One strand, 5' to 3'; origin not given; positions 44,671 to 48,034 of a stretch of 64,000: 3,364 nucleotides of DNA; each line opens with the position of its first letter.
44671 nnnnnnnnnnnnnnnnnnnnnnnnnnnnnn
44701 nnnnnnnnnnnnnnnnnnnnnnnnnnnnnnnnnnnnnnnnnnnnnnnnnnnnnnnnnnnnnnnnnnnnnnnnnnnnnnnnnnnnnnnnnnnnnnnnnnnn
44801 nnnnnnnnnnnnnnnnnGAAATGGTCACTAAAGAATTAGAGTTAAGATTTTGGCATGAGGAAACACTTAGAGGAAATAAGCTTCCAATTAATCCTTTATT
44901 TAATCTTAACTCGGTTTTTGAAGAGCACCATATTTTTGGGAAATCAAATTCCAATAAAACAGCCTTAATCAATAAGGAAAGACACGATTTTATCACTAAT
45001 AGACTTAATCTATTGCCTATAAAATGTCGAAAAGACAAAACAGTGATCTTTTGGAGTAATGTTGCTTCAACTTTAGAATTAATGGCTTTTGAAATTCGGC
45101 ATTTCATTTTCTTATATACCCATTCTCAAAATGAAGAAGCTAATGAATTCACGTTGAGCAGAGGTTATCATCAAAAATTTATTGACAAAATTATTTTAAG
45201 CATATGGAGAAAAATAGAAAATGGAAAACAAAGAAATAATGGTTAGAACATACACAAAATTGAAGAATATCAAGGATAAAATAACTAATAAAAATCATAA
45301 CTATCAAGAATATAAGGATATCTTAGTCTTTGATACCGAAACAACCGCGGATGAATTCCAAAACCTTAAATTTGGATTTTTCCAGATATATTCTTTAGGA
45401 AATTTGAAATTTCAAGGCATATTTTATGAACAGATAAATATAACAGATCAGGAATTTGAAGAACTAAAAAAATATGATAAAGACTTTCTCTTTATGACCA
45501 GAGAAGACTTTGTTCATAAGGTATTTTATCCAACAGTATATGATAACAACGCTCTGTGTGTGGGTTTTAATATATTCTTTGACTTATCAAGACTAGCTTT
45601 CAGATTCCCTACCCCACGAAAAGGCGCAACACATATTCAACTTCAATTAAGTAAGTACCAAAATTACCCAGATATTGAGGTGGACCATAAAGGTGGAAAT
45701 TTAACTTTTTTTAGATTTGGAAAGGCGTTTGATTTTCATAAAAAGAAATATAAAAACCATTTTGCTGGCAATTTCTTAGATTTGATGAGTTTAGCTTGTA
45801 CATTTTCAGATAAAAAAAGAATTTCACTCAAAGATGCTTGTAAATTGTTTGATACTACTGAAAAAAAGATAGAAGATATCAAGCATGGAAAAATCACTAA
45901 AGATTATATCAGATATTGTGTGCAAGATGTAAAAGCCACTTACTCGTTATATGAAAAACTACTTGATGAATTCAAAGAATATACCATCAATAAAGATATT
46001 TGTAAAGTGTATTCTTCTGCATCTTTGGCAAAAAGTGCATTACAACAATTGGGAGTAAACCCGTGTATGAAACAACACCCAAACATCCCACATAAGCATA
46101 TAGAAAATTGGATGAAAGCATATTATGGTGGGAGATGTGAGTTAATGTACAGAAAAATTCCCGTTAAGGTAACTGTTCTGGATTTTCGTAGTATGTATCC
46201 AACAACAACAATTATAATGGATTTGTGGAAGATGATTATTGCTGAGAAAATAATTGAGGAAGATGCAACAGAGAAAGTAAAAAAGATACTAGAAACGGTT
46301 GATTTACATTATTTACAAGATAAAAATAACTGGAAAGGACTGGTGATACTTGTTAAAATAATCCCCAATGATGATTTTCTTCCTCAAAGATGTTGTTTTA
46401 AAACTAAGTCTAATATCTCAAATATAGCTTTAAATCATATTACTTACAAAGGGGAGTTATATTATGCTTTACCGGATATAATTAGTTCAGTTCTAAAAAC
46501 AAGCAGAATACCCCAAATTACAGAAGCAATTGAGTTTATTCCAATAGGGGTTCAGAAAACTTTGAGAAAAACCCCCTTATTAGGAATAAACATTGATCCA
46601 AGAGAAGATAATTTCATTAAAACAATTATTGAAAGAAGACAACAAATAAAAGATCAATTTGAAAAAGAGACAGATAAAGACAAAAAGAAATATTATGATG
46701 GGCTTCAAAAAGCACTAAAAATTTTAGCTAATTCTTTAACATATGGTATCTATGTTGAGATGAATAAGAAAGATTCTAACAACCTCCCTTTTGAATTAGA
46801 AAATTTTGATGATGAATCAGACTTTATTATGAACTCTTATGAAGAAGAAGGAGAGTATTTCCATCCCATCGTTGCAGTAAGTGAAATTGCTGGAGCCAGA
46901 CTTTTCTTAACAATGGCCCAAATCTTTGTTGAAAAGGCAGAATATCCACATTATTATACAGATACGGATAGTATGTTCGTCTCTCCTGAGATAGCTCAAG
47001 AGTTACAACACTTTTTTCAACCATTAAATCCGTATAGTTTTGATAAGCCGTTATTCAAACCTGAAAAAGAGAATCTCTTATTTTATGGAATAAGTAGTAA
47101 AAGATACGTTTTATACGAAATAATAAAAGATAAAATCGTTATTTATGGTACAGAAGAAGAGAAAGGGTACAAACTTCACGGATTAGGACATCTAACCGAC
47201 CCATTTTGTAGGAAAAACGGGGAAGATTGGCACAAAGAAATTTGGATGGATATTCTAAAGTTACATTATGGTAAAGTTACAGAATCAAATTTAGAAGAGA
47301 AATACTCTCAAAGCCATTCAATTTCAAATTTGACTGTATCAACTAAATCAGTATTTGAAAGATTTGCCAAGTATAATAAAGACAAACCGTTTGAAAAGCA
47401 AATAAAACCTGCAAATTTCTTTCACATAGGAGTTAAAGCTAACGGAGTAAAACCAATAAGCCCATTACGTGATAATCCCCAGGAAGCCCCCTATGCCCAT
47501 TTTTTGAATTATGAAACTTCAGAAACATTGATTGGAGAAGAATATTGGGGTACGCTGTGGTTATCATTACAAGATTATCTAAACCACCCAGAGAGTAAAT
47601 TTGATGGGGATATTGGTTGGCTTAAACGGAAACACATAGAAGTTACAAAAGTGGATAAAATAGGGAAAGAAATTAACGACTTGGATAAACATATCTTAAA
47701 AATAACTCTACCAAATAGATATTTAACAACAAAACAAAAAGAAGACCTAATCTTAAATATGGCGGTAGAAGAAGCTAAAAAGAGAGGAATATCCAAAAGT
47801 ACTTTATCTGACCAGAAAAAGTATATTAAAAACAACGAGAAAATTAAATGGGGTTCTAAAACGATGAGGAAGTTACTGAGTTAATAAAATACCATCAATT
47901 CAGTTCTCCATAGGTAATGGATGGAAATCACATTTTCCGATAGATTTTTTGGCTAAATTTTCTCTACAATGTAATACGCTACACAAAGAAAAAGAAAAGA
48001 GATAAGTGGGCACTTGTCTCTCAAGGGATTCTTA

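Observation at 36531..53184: Complete casposon with perfect 45-bp TIRs and a 14-bp TSD, inserted at the 3' end of tRNA-Gln(UUG)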

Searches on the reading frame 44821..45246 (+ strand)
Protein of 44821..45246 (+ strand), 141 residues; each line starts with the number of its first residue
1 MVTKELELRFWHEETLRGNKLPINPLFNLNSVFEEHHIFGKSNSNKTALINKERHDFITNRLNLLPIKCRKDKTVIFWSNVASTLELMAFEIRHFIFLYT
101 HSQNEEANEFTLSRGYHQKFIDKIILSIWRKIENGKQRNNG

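Call 11: search_protein_families(library=pfam, proteins=[window:44821-45246:+], max_evalue=0.01)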
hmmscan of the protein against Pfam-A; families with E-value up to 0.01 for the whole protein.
window:44821-45246:+ (141 aa): 0 families

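Call 12: search_protein_families(library=ncbifam, proteins=[window:44821-45246:+], max_evalue=0.01)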
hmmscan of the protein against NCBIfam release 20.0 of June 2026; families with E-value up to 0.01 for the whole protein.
window:44821-45246:+ (141 aa): 0 families

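Call 14: search_protein_families(library=padloc, proteins=[window:44821-45246:+], max_evalue=0.01)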
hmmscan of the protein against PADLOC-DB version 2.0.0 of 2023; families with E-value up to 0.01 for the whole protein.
window:44821-45246:+ (141 aa): 0 families

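Call 52: search_protein_families(library=pfam, proteins=[window:44821-45246:+], max_evalue=1)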
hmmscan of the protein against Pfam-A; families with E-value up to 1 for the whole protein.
window:44821-45246:+ (141 aa): 1 family
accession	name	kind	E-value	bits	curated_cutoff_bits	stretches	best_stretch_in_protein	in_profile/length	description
PF22501.1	DUF6991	-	0.097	13.2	26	1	98-137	8-44/66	Domain of unknown function (DUF6991)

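Call 62: search_solved_structures(query=A3, max_evalue=10)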
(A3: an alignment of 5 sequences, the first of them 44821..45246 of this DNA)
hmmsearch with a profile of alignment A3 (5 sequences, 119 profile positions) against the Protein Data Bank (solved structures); distinct sequences matched with E-value up to 10: 3.
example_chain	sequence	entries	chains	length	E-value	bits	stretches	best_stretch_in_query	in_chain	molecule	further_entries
4zqy_A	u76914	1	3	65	0.39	14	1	51-79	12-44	Ringhalexin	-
3hpg_A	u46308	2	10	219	0.93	12.8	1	19-80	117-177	Integrase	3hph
8yb6_A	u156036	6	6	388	1.6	11.9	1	4-64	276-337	CRISPR system Cascade subunit CasD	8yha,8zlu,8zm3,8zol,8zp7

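Call 63: search_protein_families(library=pfam, alignment_id=A3, max_evalue=1)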
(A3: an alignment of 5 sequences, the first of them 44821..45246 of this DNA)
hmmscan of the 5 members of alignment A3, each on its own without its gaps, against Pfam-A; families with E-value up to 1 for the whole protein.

A. member 1, window:44821-45246:+ (141 aa): 1 family
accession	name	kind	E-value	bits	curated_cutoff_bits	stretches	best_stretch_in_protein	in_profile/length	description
PF22501.1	DUF6991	-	0.097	13.2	26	1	98-137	8-44/66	Domain of unknown function (DUF6991)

B. families by the number of members that match (of 5 scanned): 12 families
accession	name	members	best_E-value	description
PF23475.1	zf-Tbcl_FmdE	2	0.062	FmdE treble clef zinc finger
PF01844.29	HNH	2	0.15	HNH endonuclease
PF04777.18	Evr1_Alr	1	0.014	Erv1 / Alr family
PF02945.21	Endonuclease_7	1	0.047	Recombination endonuclease VII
PF13066.11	DUF3929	1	0.054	Protein of unknown function (DUF3929)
PF13248.11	Zn_ribbon_3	1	0.063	zinc-ribbon domain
PF20644.2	Rrn7_cyclin_N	1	0.066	Rrn7/TAF1B, N-terminal cyclin domain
PF18073.7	Zn_ribbon_LapB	1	0.09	Rubredoxin metal binding domain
PF22501.1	DUF6991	1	0.097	Domain of unknown function (DUF6991)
PF23551.1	Zn_ribbon_20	1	0.1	Zinc beta-ribbon domain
PF12013.13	OrsD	1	0.12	Orsellinic acid/F9775 biosynthesis cluster protein D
PF17981.7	ADD_ATRX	1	0.14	Cysteine Rich ADD domain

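Call 107: search_protein_families(library=phrogs, proteins=[window:44821-45246:+], max_evalue=0.01)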
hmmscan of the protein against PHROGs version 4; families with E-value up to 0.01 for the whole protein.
window:44821-45246:+ (141 aa): 0 families

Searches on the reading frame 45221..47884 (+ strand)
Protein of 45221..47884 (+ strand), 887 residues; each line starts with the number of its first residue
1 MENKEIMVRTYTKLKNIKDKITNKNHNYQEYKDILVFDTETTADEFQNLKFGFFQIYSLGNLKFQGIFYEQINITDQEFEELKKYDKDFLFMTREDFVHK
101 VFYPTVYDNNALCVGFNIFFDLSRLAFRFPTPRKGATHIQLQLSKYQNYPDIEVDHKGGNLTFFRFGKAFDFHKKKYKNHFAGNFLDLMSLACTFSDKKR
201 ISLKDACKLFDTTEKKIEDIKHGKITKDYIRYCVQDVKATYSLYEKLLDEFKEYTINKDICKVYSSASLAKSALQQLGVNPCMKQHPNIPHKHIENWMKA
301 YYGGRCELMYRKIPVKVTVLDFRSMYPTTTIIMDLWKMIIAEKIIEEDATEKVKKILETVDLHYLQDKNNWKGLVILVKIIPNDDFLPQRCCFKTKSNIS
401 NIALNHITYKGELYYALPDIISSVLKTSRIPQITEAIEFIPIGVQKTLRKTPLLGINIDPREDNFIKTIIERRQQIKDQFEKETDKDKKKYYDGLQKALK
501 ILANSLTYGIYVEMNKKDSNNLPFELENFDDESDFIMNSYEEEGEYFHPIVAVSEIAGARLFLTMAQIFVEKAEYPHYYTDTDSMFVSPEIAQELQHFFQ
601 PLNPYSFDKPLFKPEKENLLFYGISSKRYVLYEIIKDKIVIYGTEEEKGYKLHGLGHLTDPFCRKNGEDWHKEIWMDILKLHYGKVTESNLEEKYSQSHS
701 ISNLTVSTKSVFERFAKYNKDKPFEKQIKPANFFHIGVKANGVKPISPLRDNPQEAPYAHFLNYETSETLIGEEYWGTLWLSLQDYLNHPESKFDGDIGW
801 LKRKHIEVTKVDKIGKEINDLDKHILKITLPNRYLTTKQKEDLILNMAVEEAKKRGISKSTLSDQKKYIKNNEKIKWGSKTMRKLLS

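Call 11: search_protein_families(library=pfam, proteins=[window:45221-47884:+], max_evalue=0.01)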
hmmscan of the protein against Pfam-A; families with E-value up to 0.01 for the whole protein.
window:45221-47884:+ (887 aa): 3 families
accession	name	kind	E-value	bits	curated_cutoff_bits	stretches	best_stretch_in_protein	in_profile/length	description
PF00136.26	DNA_pol_B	-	6.9e-10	38.7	23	1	465-510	123-167/453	DNA polymerase family B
PF01612.26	DNA_pol_A_exo1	-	0.00013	22.3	23.6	1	167-250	83-171/173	3'-5' exonuclease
PF18136.6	DNApol_Exo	-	0.0086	15.7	26.7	1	205-251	240-282/282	DNA mitochondrial polymerase exonuclease domain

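Call 12: search_protein_families(library=ncbifam, proteins=[window:45221-47884:+], max_evalue=0.01)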
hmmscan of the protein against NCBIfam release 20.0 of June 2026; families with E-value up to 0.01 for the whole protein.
window:45221-47884:+ (887 aa): 0 families

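Call 16: find_encoding_contigs(protein=window:45221-47884:+, flank=10000, max_places=6)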
Protein window:45221-47884:+ (887 aa): 2 contigs read that carry it; 2 places shown.
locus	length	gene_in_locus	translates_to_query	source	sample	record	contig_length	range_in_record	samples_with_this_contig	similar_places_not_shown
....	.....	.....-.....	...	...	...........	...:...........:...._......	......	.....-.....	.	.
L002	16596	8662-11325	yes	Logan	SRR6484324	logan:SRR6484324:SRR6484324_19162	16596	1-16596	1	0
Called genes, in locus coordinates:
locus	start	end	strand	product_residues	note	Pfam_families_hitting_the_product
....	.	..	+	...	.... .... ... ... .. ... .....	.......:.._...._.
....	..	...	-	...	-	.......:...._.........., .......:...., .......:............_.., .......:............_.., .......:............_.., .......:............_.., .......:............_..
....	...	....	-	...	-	-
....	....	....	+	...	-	-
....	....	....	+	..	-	-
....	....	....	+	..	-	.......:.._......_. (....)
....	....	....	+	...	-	-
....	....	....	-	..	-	-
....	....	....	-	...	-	-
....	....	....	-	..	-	-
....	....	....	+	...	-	-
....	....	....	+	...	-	-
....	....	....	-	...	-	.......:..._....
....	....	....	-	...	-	-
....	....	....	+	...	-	-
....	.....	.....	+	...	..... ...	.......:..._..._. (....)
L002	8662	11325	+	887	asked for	PF00136:DNA_pol_B (weak)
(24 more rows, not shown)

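Call 103: search_solved_structures(query=window:45221-47884:+, max_evalue=0.01)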
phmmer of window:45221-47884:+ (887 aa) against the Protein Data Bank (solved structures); distinct sequences matched with E-value up to 0.01: 18.
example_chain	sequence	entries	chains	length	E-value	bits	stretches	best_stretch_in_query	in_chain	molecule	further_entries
1wn7_A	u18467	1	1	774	0.00028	22.3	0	466-511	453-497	Family B DNA Polymerase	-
1wns_A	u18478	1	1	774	0.00028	22.3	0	466-511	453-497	DNA POLYMERASE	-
4k8z_A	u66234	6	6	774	0.00028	22.3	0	466-511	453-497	DNA polymerase | DNA polymerase,DNA polymerase,DNA polymerase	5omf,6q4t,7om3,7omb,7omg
6wya_A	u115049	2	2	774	0.0004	21.8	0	466-511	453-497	DNA polymerase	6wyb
2xhb_A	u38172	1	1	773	0.00072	20.9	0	466-511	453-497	DNA POLYMERASE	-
2vwk_A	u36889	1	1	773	0.00072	20.9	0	466-511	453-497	DNA POLYMERASE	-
1tgo_A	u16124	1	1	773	0.00072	20.9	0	466-511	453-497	PROTEIN (THERMOSTABLE B DNA POLYMERASE)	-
2vwj_A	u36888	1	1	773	0.00072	20.9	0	466-511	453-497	DNA POLYMERASE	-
5vu5_A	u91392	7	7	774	0.0014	19.9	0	227-332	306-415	DNA polymerase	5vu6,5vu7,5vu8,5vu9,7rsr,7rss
1qht_A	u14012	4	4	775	0.0015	19.8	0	466-511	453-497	PROTEIN (DNA POLYMERASE) | DNA polymerase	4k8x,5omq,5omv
1d5a_A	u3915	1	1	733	0.0027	19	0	466-515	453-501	PROTEIN (DNA POLYMERASE)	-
1qqc_A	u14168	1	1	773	0.0033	18.7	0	466-515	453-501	DNA POLYMERASE II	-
7b06_A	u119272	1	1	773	0.0036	18.6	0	466-511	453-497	DNA polymerase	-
7b08_A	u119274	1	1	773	0.0036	18.6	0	466-511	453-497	DNA polymerase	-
7b07_A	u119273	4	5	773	0.0038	18.5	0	466-511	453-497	DNA polymerase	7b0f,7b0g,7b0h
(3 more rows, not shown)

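Call 107: search_protein_families(library=phrogs, proteins=[window:45221-47884:+], max_evalue=0.01)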
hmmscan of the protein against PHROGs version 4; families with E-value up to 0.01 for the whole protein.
window:45221-47884:+ (887 aa): 1 family
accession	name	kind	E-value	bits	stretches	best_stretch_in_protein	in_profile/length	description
phrog_17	-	DNA, RNA and nucleotide metabolism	9.8e-09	34.7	1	30-279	668-832/1445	DNA polymerase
